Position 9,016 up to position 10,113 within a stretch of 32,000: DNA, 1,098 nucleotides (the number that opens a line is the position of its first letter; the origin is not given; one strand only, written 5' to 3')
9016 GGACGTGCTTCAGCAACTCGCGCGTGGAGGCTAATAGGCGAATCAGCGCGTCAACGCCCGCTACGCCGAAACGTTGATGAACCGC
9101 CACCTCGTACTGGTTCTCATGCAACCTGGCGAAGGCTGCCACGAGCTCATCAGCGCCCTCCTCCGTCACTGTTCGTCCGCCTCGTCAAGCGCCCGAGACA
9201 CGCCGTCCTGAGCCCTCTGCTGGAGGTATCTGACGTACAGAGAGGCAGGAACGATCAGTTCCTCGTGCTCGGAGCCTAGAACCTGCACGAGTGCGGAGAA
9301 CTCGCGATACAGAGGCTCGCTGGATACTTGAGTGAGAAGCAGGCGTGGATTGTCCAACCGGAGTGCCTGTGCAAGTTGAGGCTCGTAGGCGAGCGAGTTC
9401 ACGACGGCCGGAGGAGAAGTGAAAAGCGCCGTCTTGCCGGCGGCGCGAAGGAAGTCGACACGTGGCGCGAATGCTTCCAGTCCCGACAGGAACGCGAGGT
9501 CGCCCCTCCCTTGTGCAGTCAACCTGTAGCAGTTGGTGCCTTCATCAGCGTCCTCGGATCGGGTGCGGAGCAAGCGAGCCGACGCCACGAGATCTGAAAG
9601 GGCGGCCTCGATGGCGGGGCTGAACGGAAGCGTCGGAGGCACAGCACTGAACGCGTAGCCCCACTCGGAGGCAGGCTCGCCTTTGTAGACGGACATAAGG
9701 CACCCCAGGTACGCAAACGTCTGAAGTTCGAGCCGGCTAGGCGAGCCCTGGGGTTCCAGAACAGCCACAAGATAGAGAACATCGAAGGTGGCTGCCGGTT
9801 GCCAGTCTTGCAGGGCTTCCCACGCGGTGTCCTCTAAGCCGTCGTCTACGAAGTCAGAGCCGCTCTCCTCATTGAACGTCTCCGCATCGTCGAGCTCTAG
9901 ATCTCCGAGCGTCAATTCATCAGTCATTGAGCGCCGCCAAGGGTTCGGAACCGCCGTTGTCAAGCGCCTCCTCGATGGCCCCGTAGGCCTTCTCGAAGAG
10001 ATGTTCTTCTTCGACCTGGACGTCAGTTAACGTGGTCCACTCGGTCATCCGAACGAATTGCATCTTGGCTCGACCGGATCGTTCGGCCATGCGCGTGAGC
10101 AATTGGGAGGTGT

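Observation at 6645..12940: Candidate defence system: methyltransferase converging on an SMC/Rad50-like ABC ATPase - acidic middle protein - PD-(D/E)xK nuclease operon, plus a DUF4238-like gene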

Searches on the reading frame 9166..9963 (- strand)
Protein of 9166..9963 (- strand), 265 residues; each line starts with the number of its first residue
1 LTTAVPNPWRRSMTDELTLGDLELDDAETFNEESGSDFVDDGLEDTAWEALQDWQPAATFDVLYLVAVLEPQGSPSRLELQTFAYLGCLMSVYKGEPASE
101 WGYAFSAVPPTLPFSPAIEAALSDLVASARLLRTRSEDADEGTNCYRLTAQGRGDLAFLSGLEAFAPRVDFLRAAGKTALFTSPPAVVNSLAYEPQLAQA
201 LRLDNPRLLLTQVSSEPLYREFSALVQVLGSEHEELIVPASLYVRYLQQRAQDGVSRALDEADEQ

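Call 3: search_protein_families(library=pfam, proteins=[window:9166-9963:-], max_evalue=1)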
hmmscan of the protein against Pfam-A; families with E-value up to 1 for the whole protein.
window:9166-9963:- (265 aa): 0 families

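Call 4: search_protein_families(library=padloc, proteins=[window:9166-9963:-], max_evalue=1)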
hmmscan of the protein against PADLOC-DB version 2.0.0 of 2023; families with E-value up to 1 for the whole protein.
window:9166-9963:- (265 aa): 0 families

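Call 5: search_protein_families(library=ncbifam, proteins=[window:9166-9963:-], max_evalue=1)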
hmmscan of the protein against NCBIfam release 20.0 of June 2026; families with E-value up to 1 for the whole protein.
window:9166-9963:- (265 aa): 0 families

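Call 28: find_homologous_proteins(query=window:9166-9963:-)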
Query window:9166-9963:- (265 aa): 19 proteins with E <= 0.001 among 2044 candidates.
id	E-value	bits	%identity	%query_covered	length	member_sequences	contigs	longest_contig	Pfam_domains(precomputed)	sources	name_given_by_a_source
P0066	1.9e-159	547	100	95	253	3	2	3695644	-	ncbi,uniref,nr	ncbi:hypothetical protein GCM10023153_20880 [Ornithinibacter aureus]|uniref:Uncharacterized protein 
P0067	2.3e-119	416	78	95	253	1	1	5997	-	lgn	-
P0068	2.1e-111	390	78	87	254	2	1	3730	-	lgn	-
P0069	5.4e-93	329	64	88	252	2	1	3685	-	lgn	-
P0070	3.1e-83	297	62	88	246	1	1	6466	-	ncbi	ncbi:MAG: hypothetical protein ACTHON_16240, partial [Humibacter sp.]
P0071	4.1e-78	281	57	82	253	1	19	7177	-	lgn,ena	-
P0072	1.1e-77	279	59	88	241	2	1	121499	-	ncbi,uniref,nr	ncbi:hypothetical protein [Cellulomonas sp. PhB143]|uniref:hypothetical protein n=1 Tax=Cellulomonas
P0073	6.4e-75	270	57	84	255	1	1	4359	-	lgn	-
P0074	2.8e-71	258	53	94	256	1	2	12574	-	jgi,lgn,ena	-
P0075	1.8e-68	249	53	83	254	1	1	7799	-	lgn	-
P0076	2.9e-59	219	48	91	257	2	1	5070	-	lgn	-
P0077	1.6e-57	213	52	76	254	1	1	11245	-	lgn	-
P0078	2.4e-55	206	50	81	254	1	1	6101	-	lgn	-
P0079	1.5e-54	203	50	83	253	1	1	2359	-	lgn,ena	-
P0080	2.4e-52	196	45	85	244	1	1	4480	-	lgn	-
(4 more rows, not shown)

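Call 31: find_homologous_proteins(query=A2)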
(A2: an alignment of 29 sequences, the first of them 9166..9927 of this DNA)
Query A2 (29 sequences) (253 aa, profile of the alignment): 56 proteins with E <= 0.001 among 8000 candidates.
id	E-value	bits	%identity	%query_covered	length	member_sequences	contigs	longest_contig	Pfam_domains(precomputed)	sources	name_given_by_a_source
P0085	1.5e-64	235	29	75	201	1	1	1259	-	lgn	-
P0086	6.5e-64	233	32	77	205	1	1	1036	-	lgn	-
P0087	3.8e-63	231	31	77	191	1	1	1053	-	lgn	-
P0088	4.0e-63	231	33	79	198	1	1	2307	-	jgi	jgi:hypothetical protein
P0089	5.6e-63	230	28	77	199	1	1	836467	-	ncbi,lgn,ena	-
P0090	7.0e-63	230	32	68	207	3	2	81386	-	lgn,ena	-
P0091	8.9e-63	230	36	78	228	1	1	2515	-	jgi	jgi:hypothetical protein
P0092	9.3e-63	229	32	79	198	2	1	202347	-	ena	-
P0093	2.7e-62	228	32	77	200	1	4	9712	-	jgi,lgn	jgi:hypothetical protein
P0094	4.4e-62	227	32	76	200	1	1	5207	-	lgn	-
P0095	8.4e-62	226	35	75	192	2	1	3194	-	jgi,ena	-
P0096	4.4e-61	224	37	78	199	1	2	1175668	-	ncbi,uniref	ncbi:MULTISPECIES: hypothetical protein [unclassified Streptomyces]|uniref:hypothetical protein n=1 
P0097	6.9e-61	223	30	77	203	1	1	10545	-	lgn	-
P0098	9.8e-61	223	30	75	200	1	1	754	-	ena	-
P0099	1.7e-60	222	34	78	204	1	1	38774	-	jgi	jgi:hypothetical protein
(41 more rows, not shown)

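Call 41: predict_structure(alignment_id=A3)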
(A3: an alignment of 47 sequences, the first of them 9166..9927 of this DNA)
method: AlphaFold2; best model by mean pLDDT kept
length: 253 residues; sequences in the alignment: 47
mean_pLDDT: 87.2   pTM: 0.82
mean pLDDT of the five models: 87.2, 86.8, 86.0, 86.0, 86.0
residues with pLDDT >= 90: 186; 70-90: 25; 50-70: 28; < 50: 14
segments of 3 or more residues with pLDDT < 50: 25-28
pLDDT, mean of each block of 10 residues (from residue 1): 50 50 49 59 88 97 97 97 93 91 96 98 84 97 98 96 96 95 94 93 90 89 91 96 95 90
secondary structure, 60 per line:
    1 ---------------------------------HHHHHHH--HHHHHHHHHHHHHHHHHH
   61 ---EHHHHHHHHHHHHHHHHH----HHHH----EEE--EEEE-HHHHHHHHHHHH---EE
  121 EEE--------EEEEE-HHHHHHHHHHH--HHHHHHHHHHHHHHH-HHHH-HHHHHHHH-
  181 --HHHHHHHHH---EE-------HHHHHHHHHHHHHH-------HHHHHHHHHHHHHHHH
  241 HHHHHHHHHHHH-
elements in order: H34-40 H43-60 H65-81 H86-89 E94-96 E99-102 H104-115 E119-123 E132-136 H138-148 H151-165 H167-170 H172-179 H183-191 H204-217 H225-252

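Call 44: fold_search(model_id=the predicted structure, library=pdb)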
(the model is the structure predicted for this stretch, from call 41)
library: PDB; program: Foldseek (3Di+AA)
matches with E <= 10: 648; with E <= 0.001: 0
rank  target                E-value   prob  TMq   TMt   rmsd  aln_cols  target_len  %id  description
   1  7yk3_B                4.3e-03  1.00  0.36  0.45  10.3       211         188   14  Crystal structure of DarTG toxin-antitoxin complex from Mycobacterium tuberculosis (released 2023-05-31)
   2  7yk3_D                8.9e-03  1.00  0.37  0.47   5.9       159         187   14  Crystal structure of DarTG toxin-antitoxin complex from Mycobacterium tuberculosis (released 2023-05-31)
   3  5x11_E                1.3e-02  0.95  0.26  0.35  17.6       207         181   11  Crystal structure of Bacillus subtilis PadR in complex with operator DNA (released 2017-11-22)
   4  8jxk_D                3.2e-02  0.96  0.28  0.41  12.9       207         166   14  Crystal Structure of Rv0047c from Mycobacterium tuberculosis (released 2024-07-03)
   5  5x11_B                3.2e-02  0.89  0.25  0.35  17.5       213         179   13  Crystal structure of Bacillus subtilis PadR in complex with operator DNA (released 2017-11-22)
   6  3cjn                  3.9e-02  0.82  0.21  0.33  13.9       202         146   11  Crystal structure of transcriptional regulator, MarR family, from Silicibacter pomeroyi (released 2008-03-25)
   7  5x11_G                4.8e-02  0.82  0.26  0.35  18.0       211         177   14  Crystal structure of Bacillus subtilis PadR in complex with operator DNA (released 2017-11-22)
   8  5z7b_B                4.8e-02  0.69  0.25  0.30  18.5       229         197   14  Crystal structure of the VanR transcription factor in complex with vanillate (released 2018-08-29)
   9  3s2w_H                4.8e-02  0.41  0.17  0.26  13.0       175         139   17  The crystal structure of a MarR transcriptional regulator from Methanosarcina mazei Go1 (released 2011-06-22)
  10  9gm7_C                6.6e-02  0.57  0.26  0.16  20.9       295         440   18  MukBEF in a nucleotide-bound state with open neck gate (monomer) (released 2025-03-26)
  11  5x11_C                7.0e-02  0.77  0.26  0.35  17.8       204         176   13  Crystal structure of Bacillus subtilis PadR in complex with operator DNA (released 2017-11-22)
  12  5x11_D                7.0e-02  0.77  0.25  0.35  17.7       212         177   14  Crystal structure of Bacillus subtilis PadR in complex with operator DNA (released 2017-11-22)
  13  9gmb_D                7.0e-02  0.60  0.26  0.24  22.1       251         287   18  MukEF in complex with the phage protein gp5.9 (released 2025-03-26)
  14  5dym                  8.2e-02  0.99  0.24  0.56   5.9       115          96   17  Crystal structure of a PadR family transcription regulator from hypervirulent Clostridium difficile R20291 - CdPadR_0991 (released 2016-10-05)
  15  5x11_H                8.2e-02  0.80  0.26  0.37  17.3       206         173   13  Crystal structure of Bacillus subtilis PadR in complex with operator DNA (released 2017-11-22)
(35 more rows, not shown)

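Call 69: search_protein_families(library=padloc, alignment_id=A3, max_evalue=0.1)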
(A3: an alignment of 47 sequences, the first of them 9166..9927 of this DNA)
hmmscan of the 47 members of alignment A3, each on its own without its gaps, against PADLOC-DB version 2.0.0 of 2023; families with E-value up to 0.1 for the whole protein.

A. member 1, window:9166-9927:- (253 aa): 0 families

B. families by the number of members that match (of 47 scanned): 5 families
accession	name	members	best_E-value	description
PDLC02974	WH_III-A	7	0.0024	-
PDLC04505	PDC-M19A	1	0.0073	-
PDLC02976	WH_III-A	1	0.0085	-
PDLC03871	LmuC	1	0.019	-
PDLC02975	WH_III-A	1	0.041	-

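Call 70: search_protein_families(library=ncbifam, alignment_id=A3, max_evalue=0.1)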
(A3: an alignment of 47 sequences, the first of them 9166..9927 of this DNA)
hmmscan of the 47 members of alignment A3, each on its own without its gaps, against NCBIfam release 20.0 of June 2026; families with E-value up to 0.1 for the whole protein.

A. member 1, window:9166-9927:- (253 aa): 0 families

B. families by the number of members that match (of 47 scanned): 9 families
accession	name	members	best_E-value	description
NF041274.1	isoleu_diox_hilA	2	0.019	L-isoleucine 3(1)-dioxygenase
NF006306.0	PRK08506.1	1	0.00035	replicative DNA helicase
NF048019.1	IS256_Zn_var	1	0.03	IS256 family transposase, variant Zn-binding type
NF041036.1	decaheme_TF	1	0.04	multiheme cytochrome-associated LysR family transcriptional regulator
NF003030.0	PRK03910.1-3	1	0.05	D-cysteine desulfhydrase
NF033600.0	staphylopine_DH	1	0.06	staphylopine biosynthesis dehydrogenase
TIGR01409.1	TAT_signal_seq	1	0.067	twin-arginine translocation signal domain-containing protein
TIGR01532.1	E4PD_g-proteo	1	0.095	erythrose-4-phosphate dehydrogenase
NF003032.0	PRK03910.1-5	1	0.099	D-cysteine desulfhydrase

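Call 71: search_protein_families(library=pfam, alignment_id=A3, max_evalue=0.1)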
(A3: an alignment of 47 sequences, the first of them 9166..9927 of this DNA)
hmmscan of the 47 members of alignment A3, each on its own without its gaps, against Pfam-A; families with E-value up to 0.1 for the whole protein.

A. member 1, window:9166-9927:- (253 aa): 0 families

B. families by the number of members that match (of 47 scanned): 6 families
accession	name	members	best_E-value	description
PF14947.12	HTH_45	2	0.025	Winged helix-turn-helix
PF04587.20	ADP_PFK_GK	1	0.011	ADP-specific Phosphofructokinase/Glucokinase conserved region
PF24409.1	wHTH-PRTase_assc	1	0.032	wHTH-PRTase associated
PF04232.17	SpoVS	1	0.057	Stage V sporulation protein S (SpoVS)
PF14277.12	DUF4364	1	0.089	Domain of unknown function (DUF4364)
PF08820.15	DUF1803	1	0.094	Domain of unknown function (DUF1803)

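Call 99: search_solved_structures(query=A3, max_evalue=10)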
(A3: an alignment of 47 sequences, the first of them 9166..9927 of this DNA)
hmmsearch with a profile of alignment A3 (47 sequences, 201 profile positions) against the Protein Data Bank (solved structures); distinct sequences matched with E-value up to 10: 6.
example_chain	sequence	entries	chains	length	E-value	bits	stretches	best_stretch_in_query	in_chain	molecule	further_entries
9j0n_X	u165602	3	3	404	0.2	14.4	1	102-161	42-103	Negative elongation factor E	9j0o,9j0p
6gml_X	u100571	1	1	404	0.22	14.3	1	102-161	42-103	Negative elongation factor E,Negative elongation factor E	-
7ycx_h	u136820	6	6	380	0.27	14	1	102-161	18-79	Negative elongation factor E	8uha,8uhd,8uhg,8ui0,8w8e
5zz8_t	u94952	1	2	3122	0.87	12.3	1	144-193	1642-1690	UL36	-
6m6g_n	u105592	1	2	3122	0.88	12.3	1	144-193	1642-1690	Large tegument protein deneddylase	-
6m6h_P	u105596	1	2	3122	0.89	12.3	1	144-193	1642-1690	Large tegument protein deneddylase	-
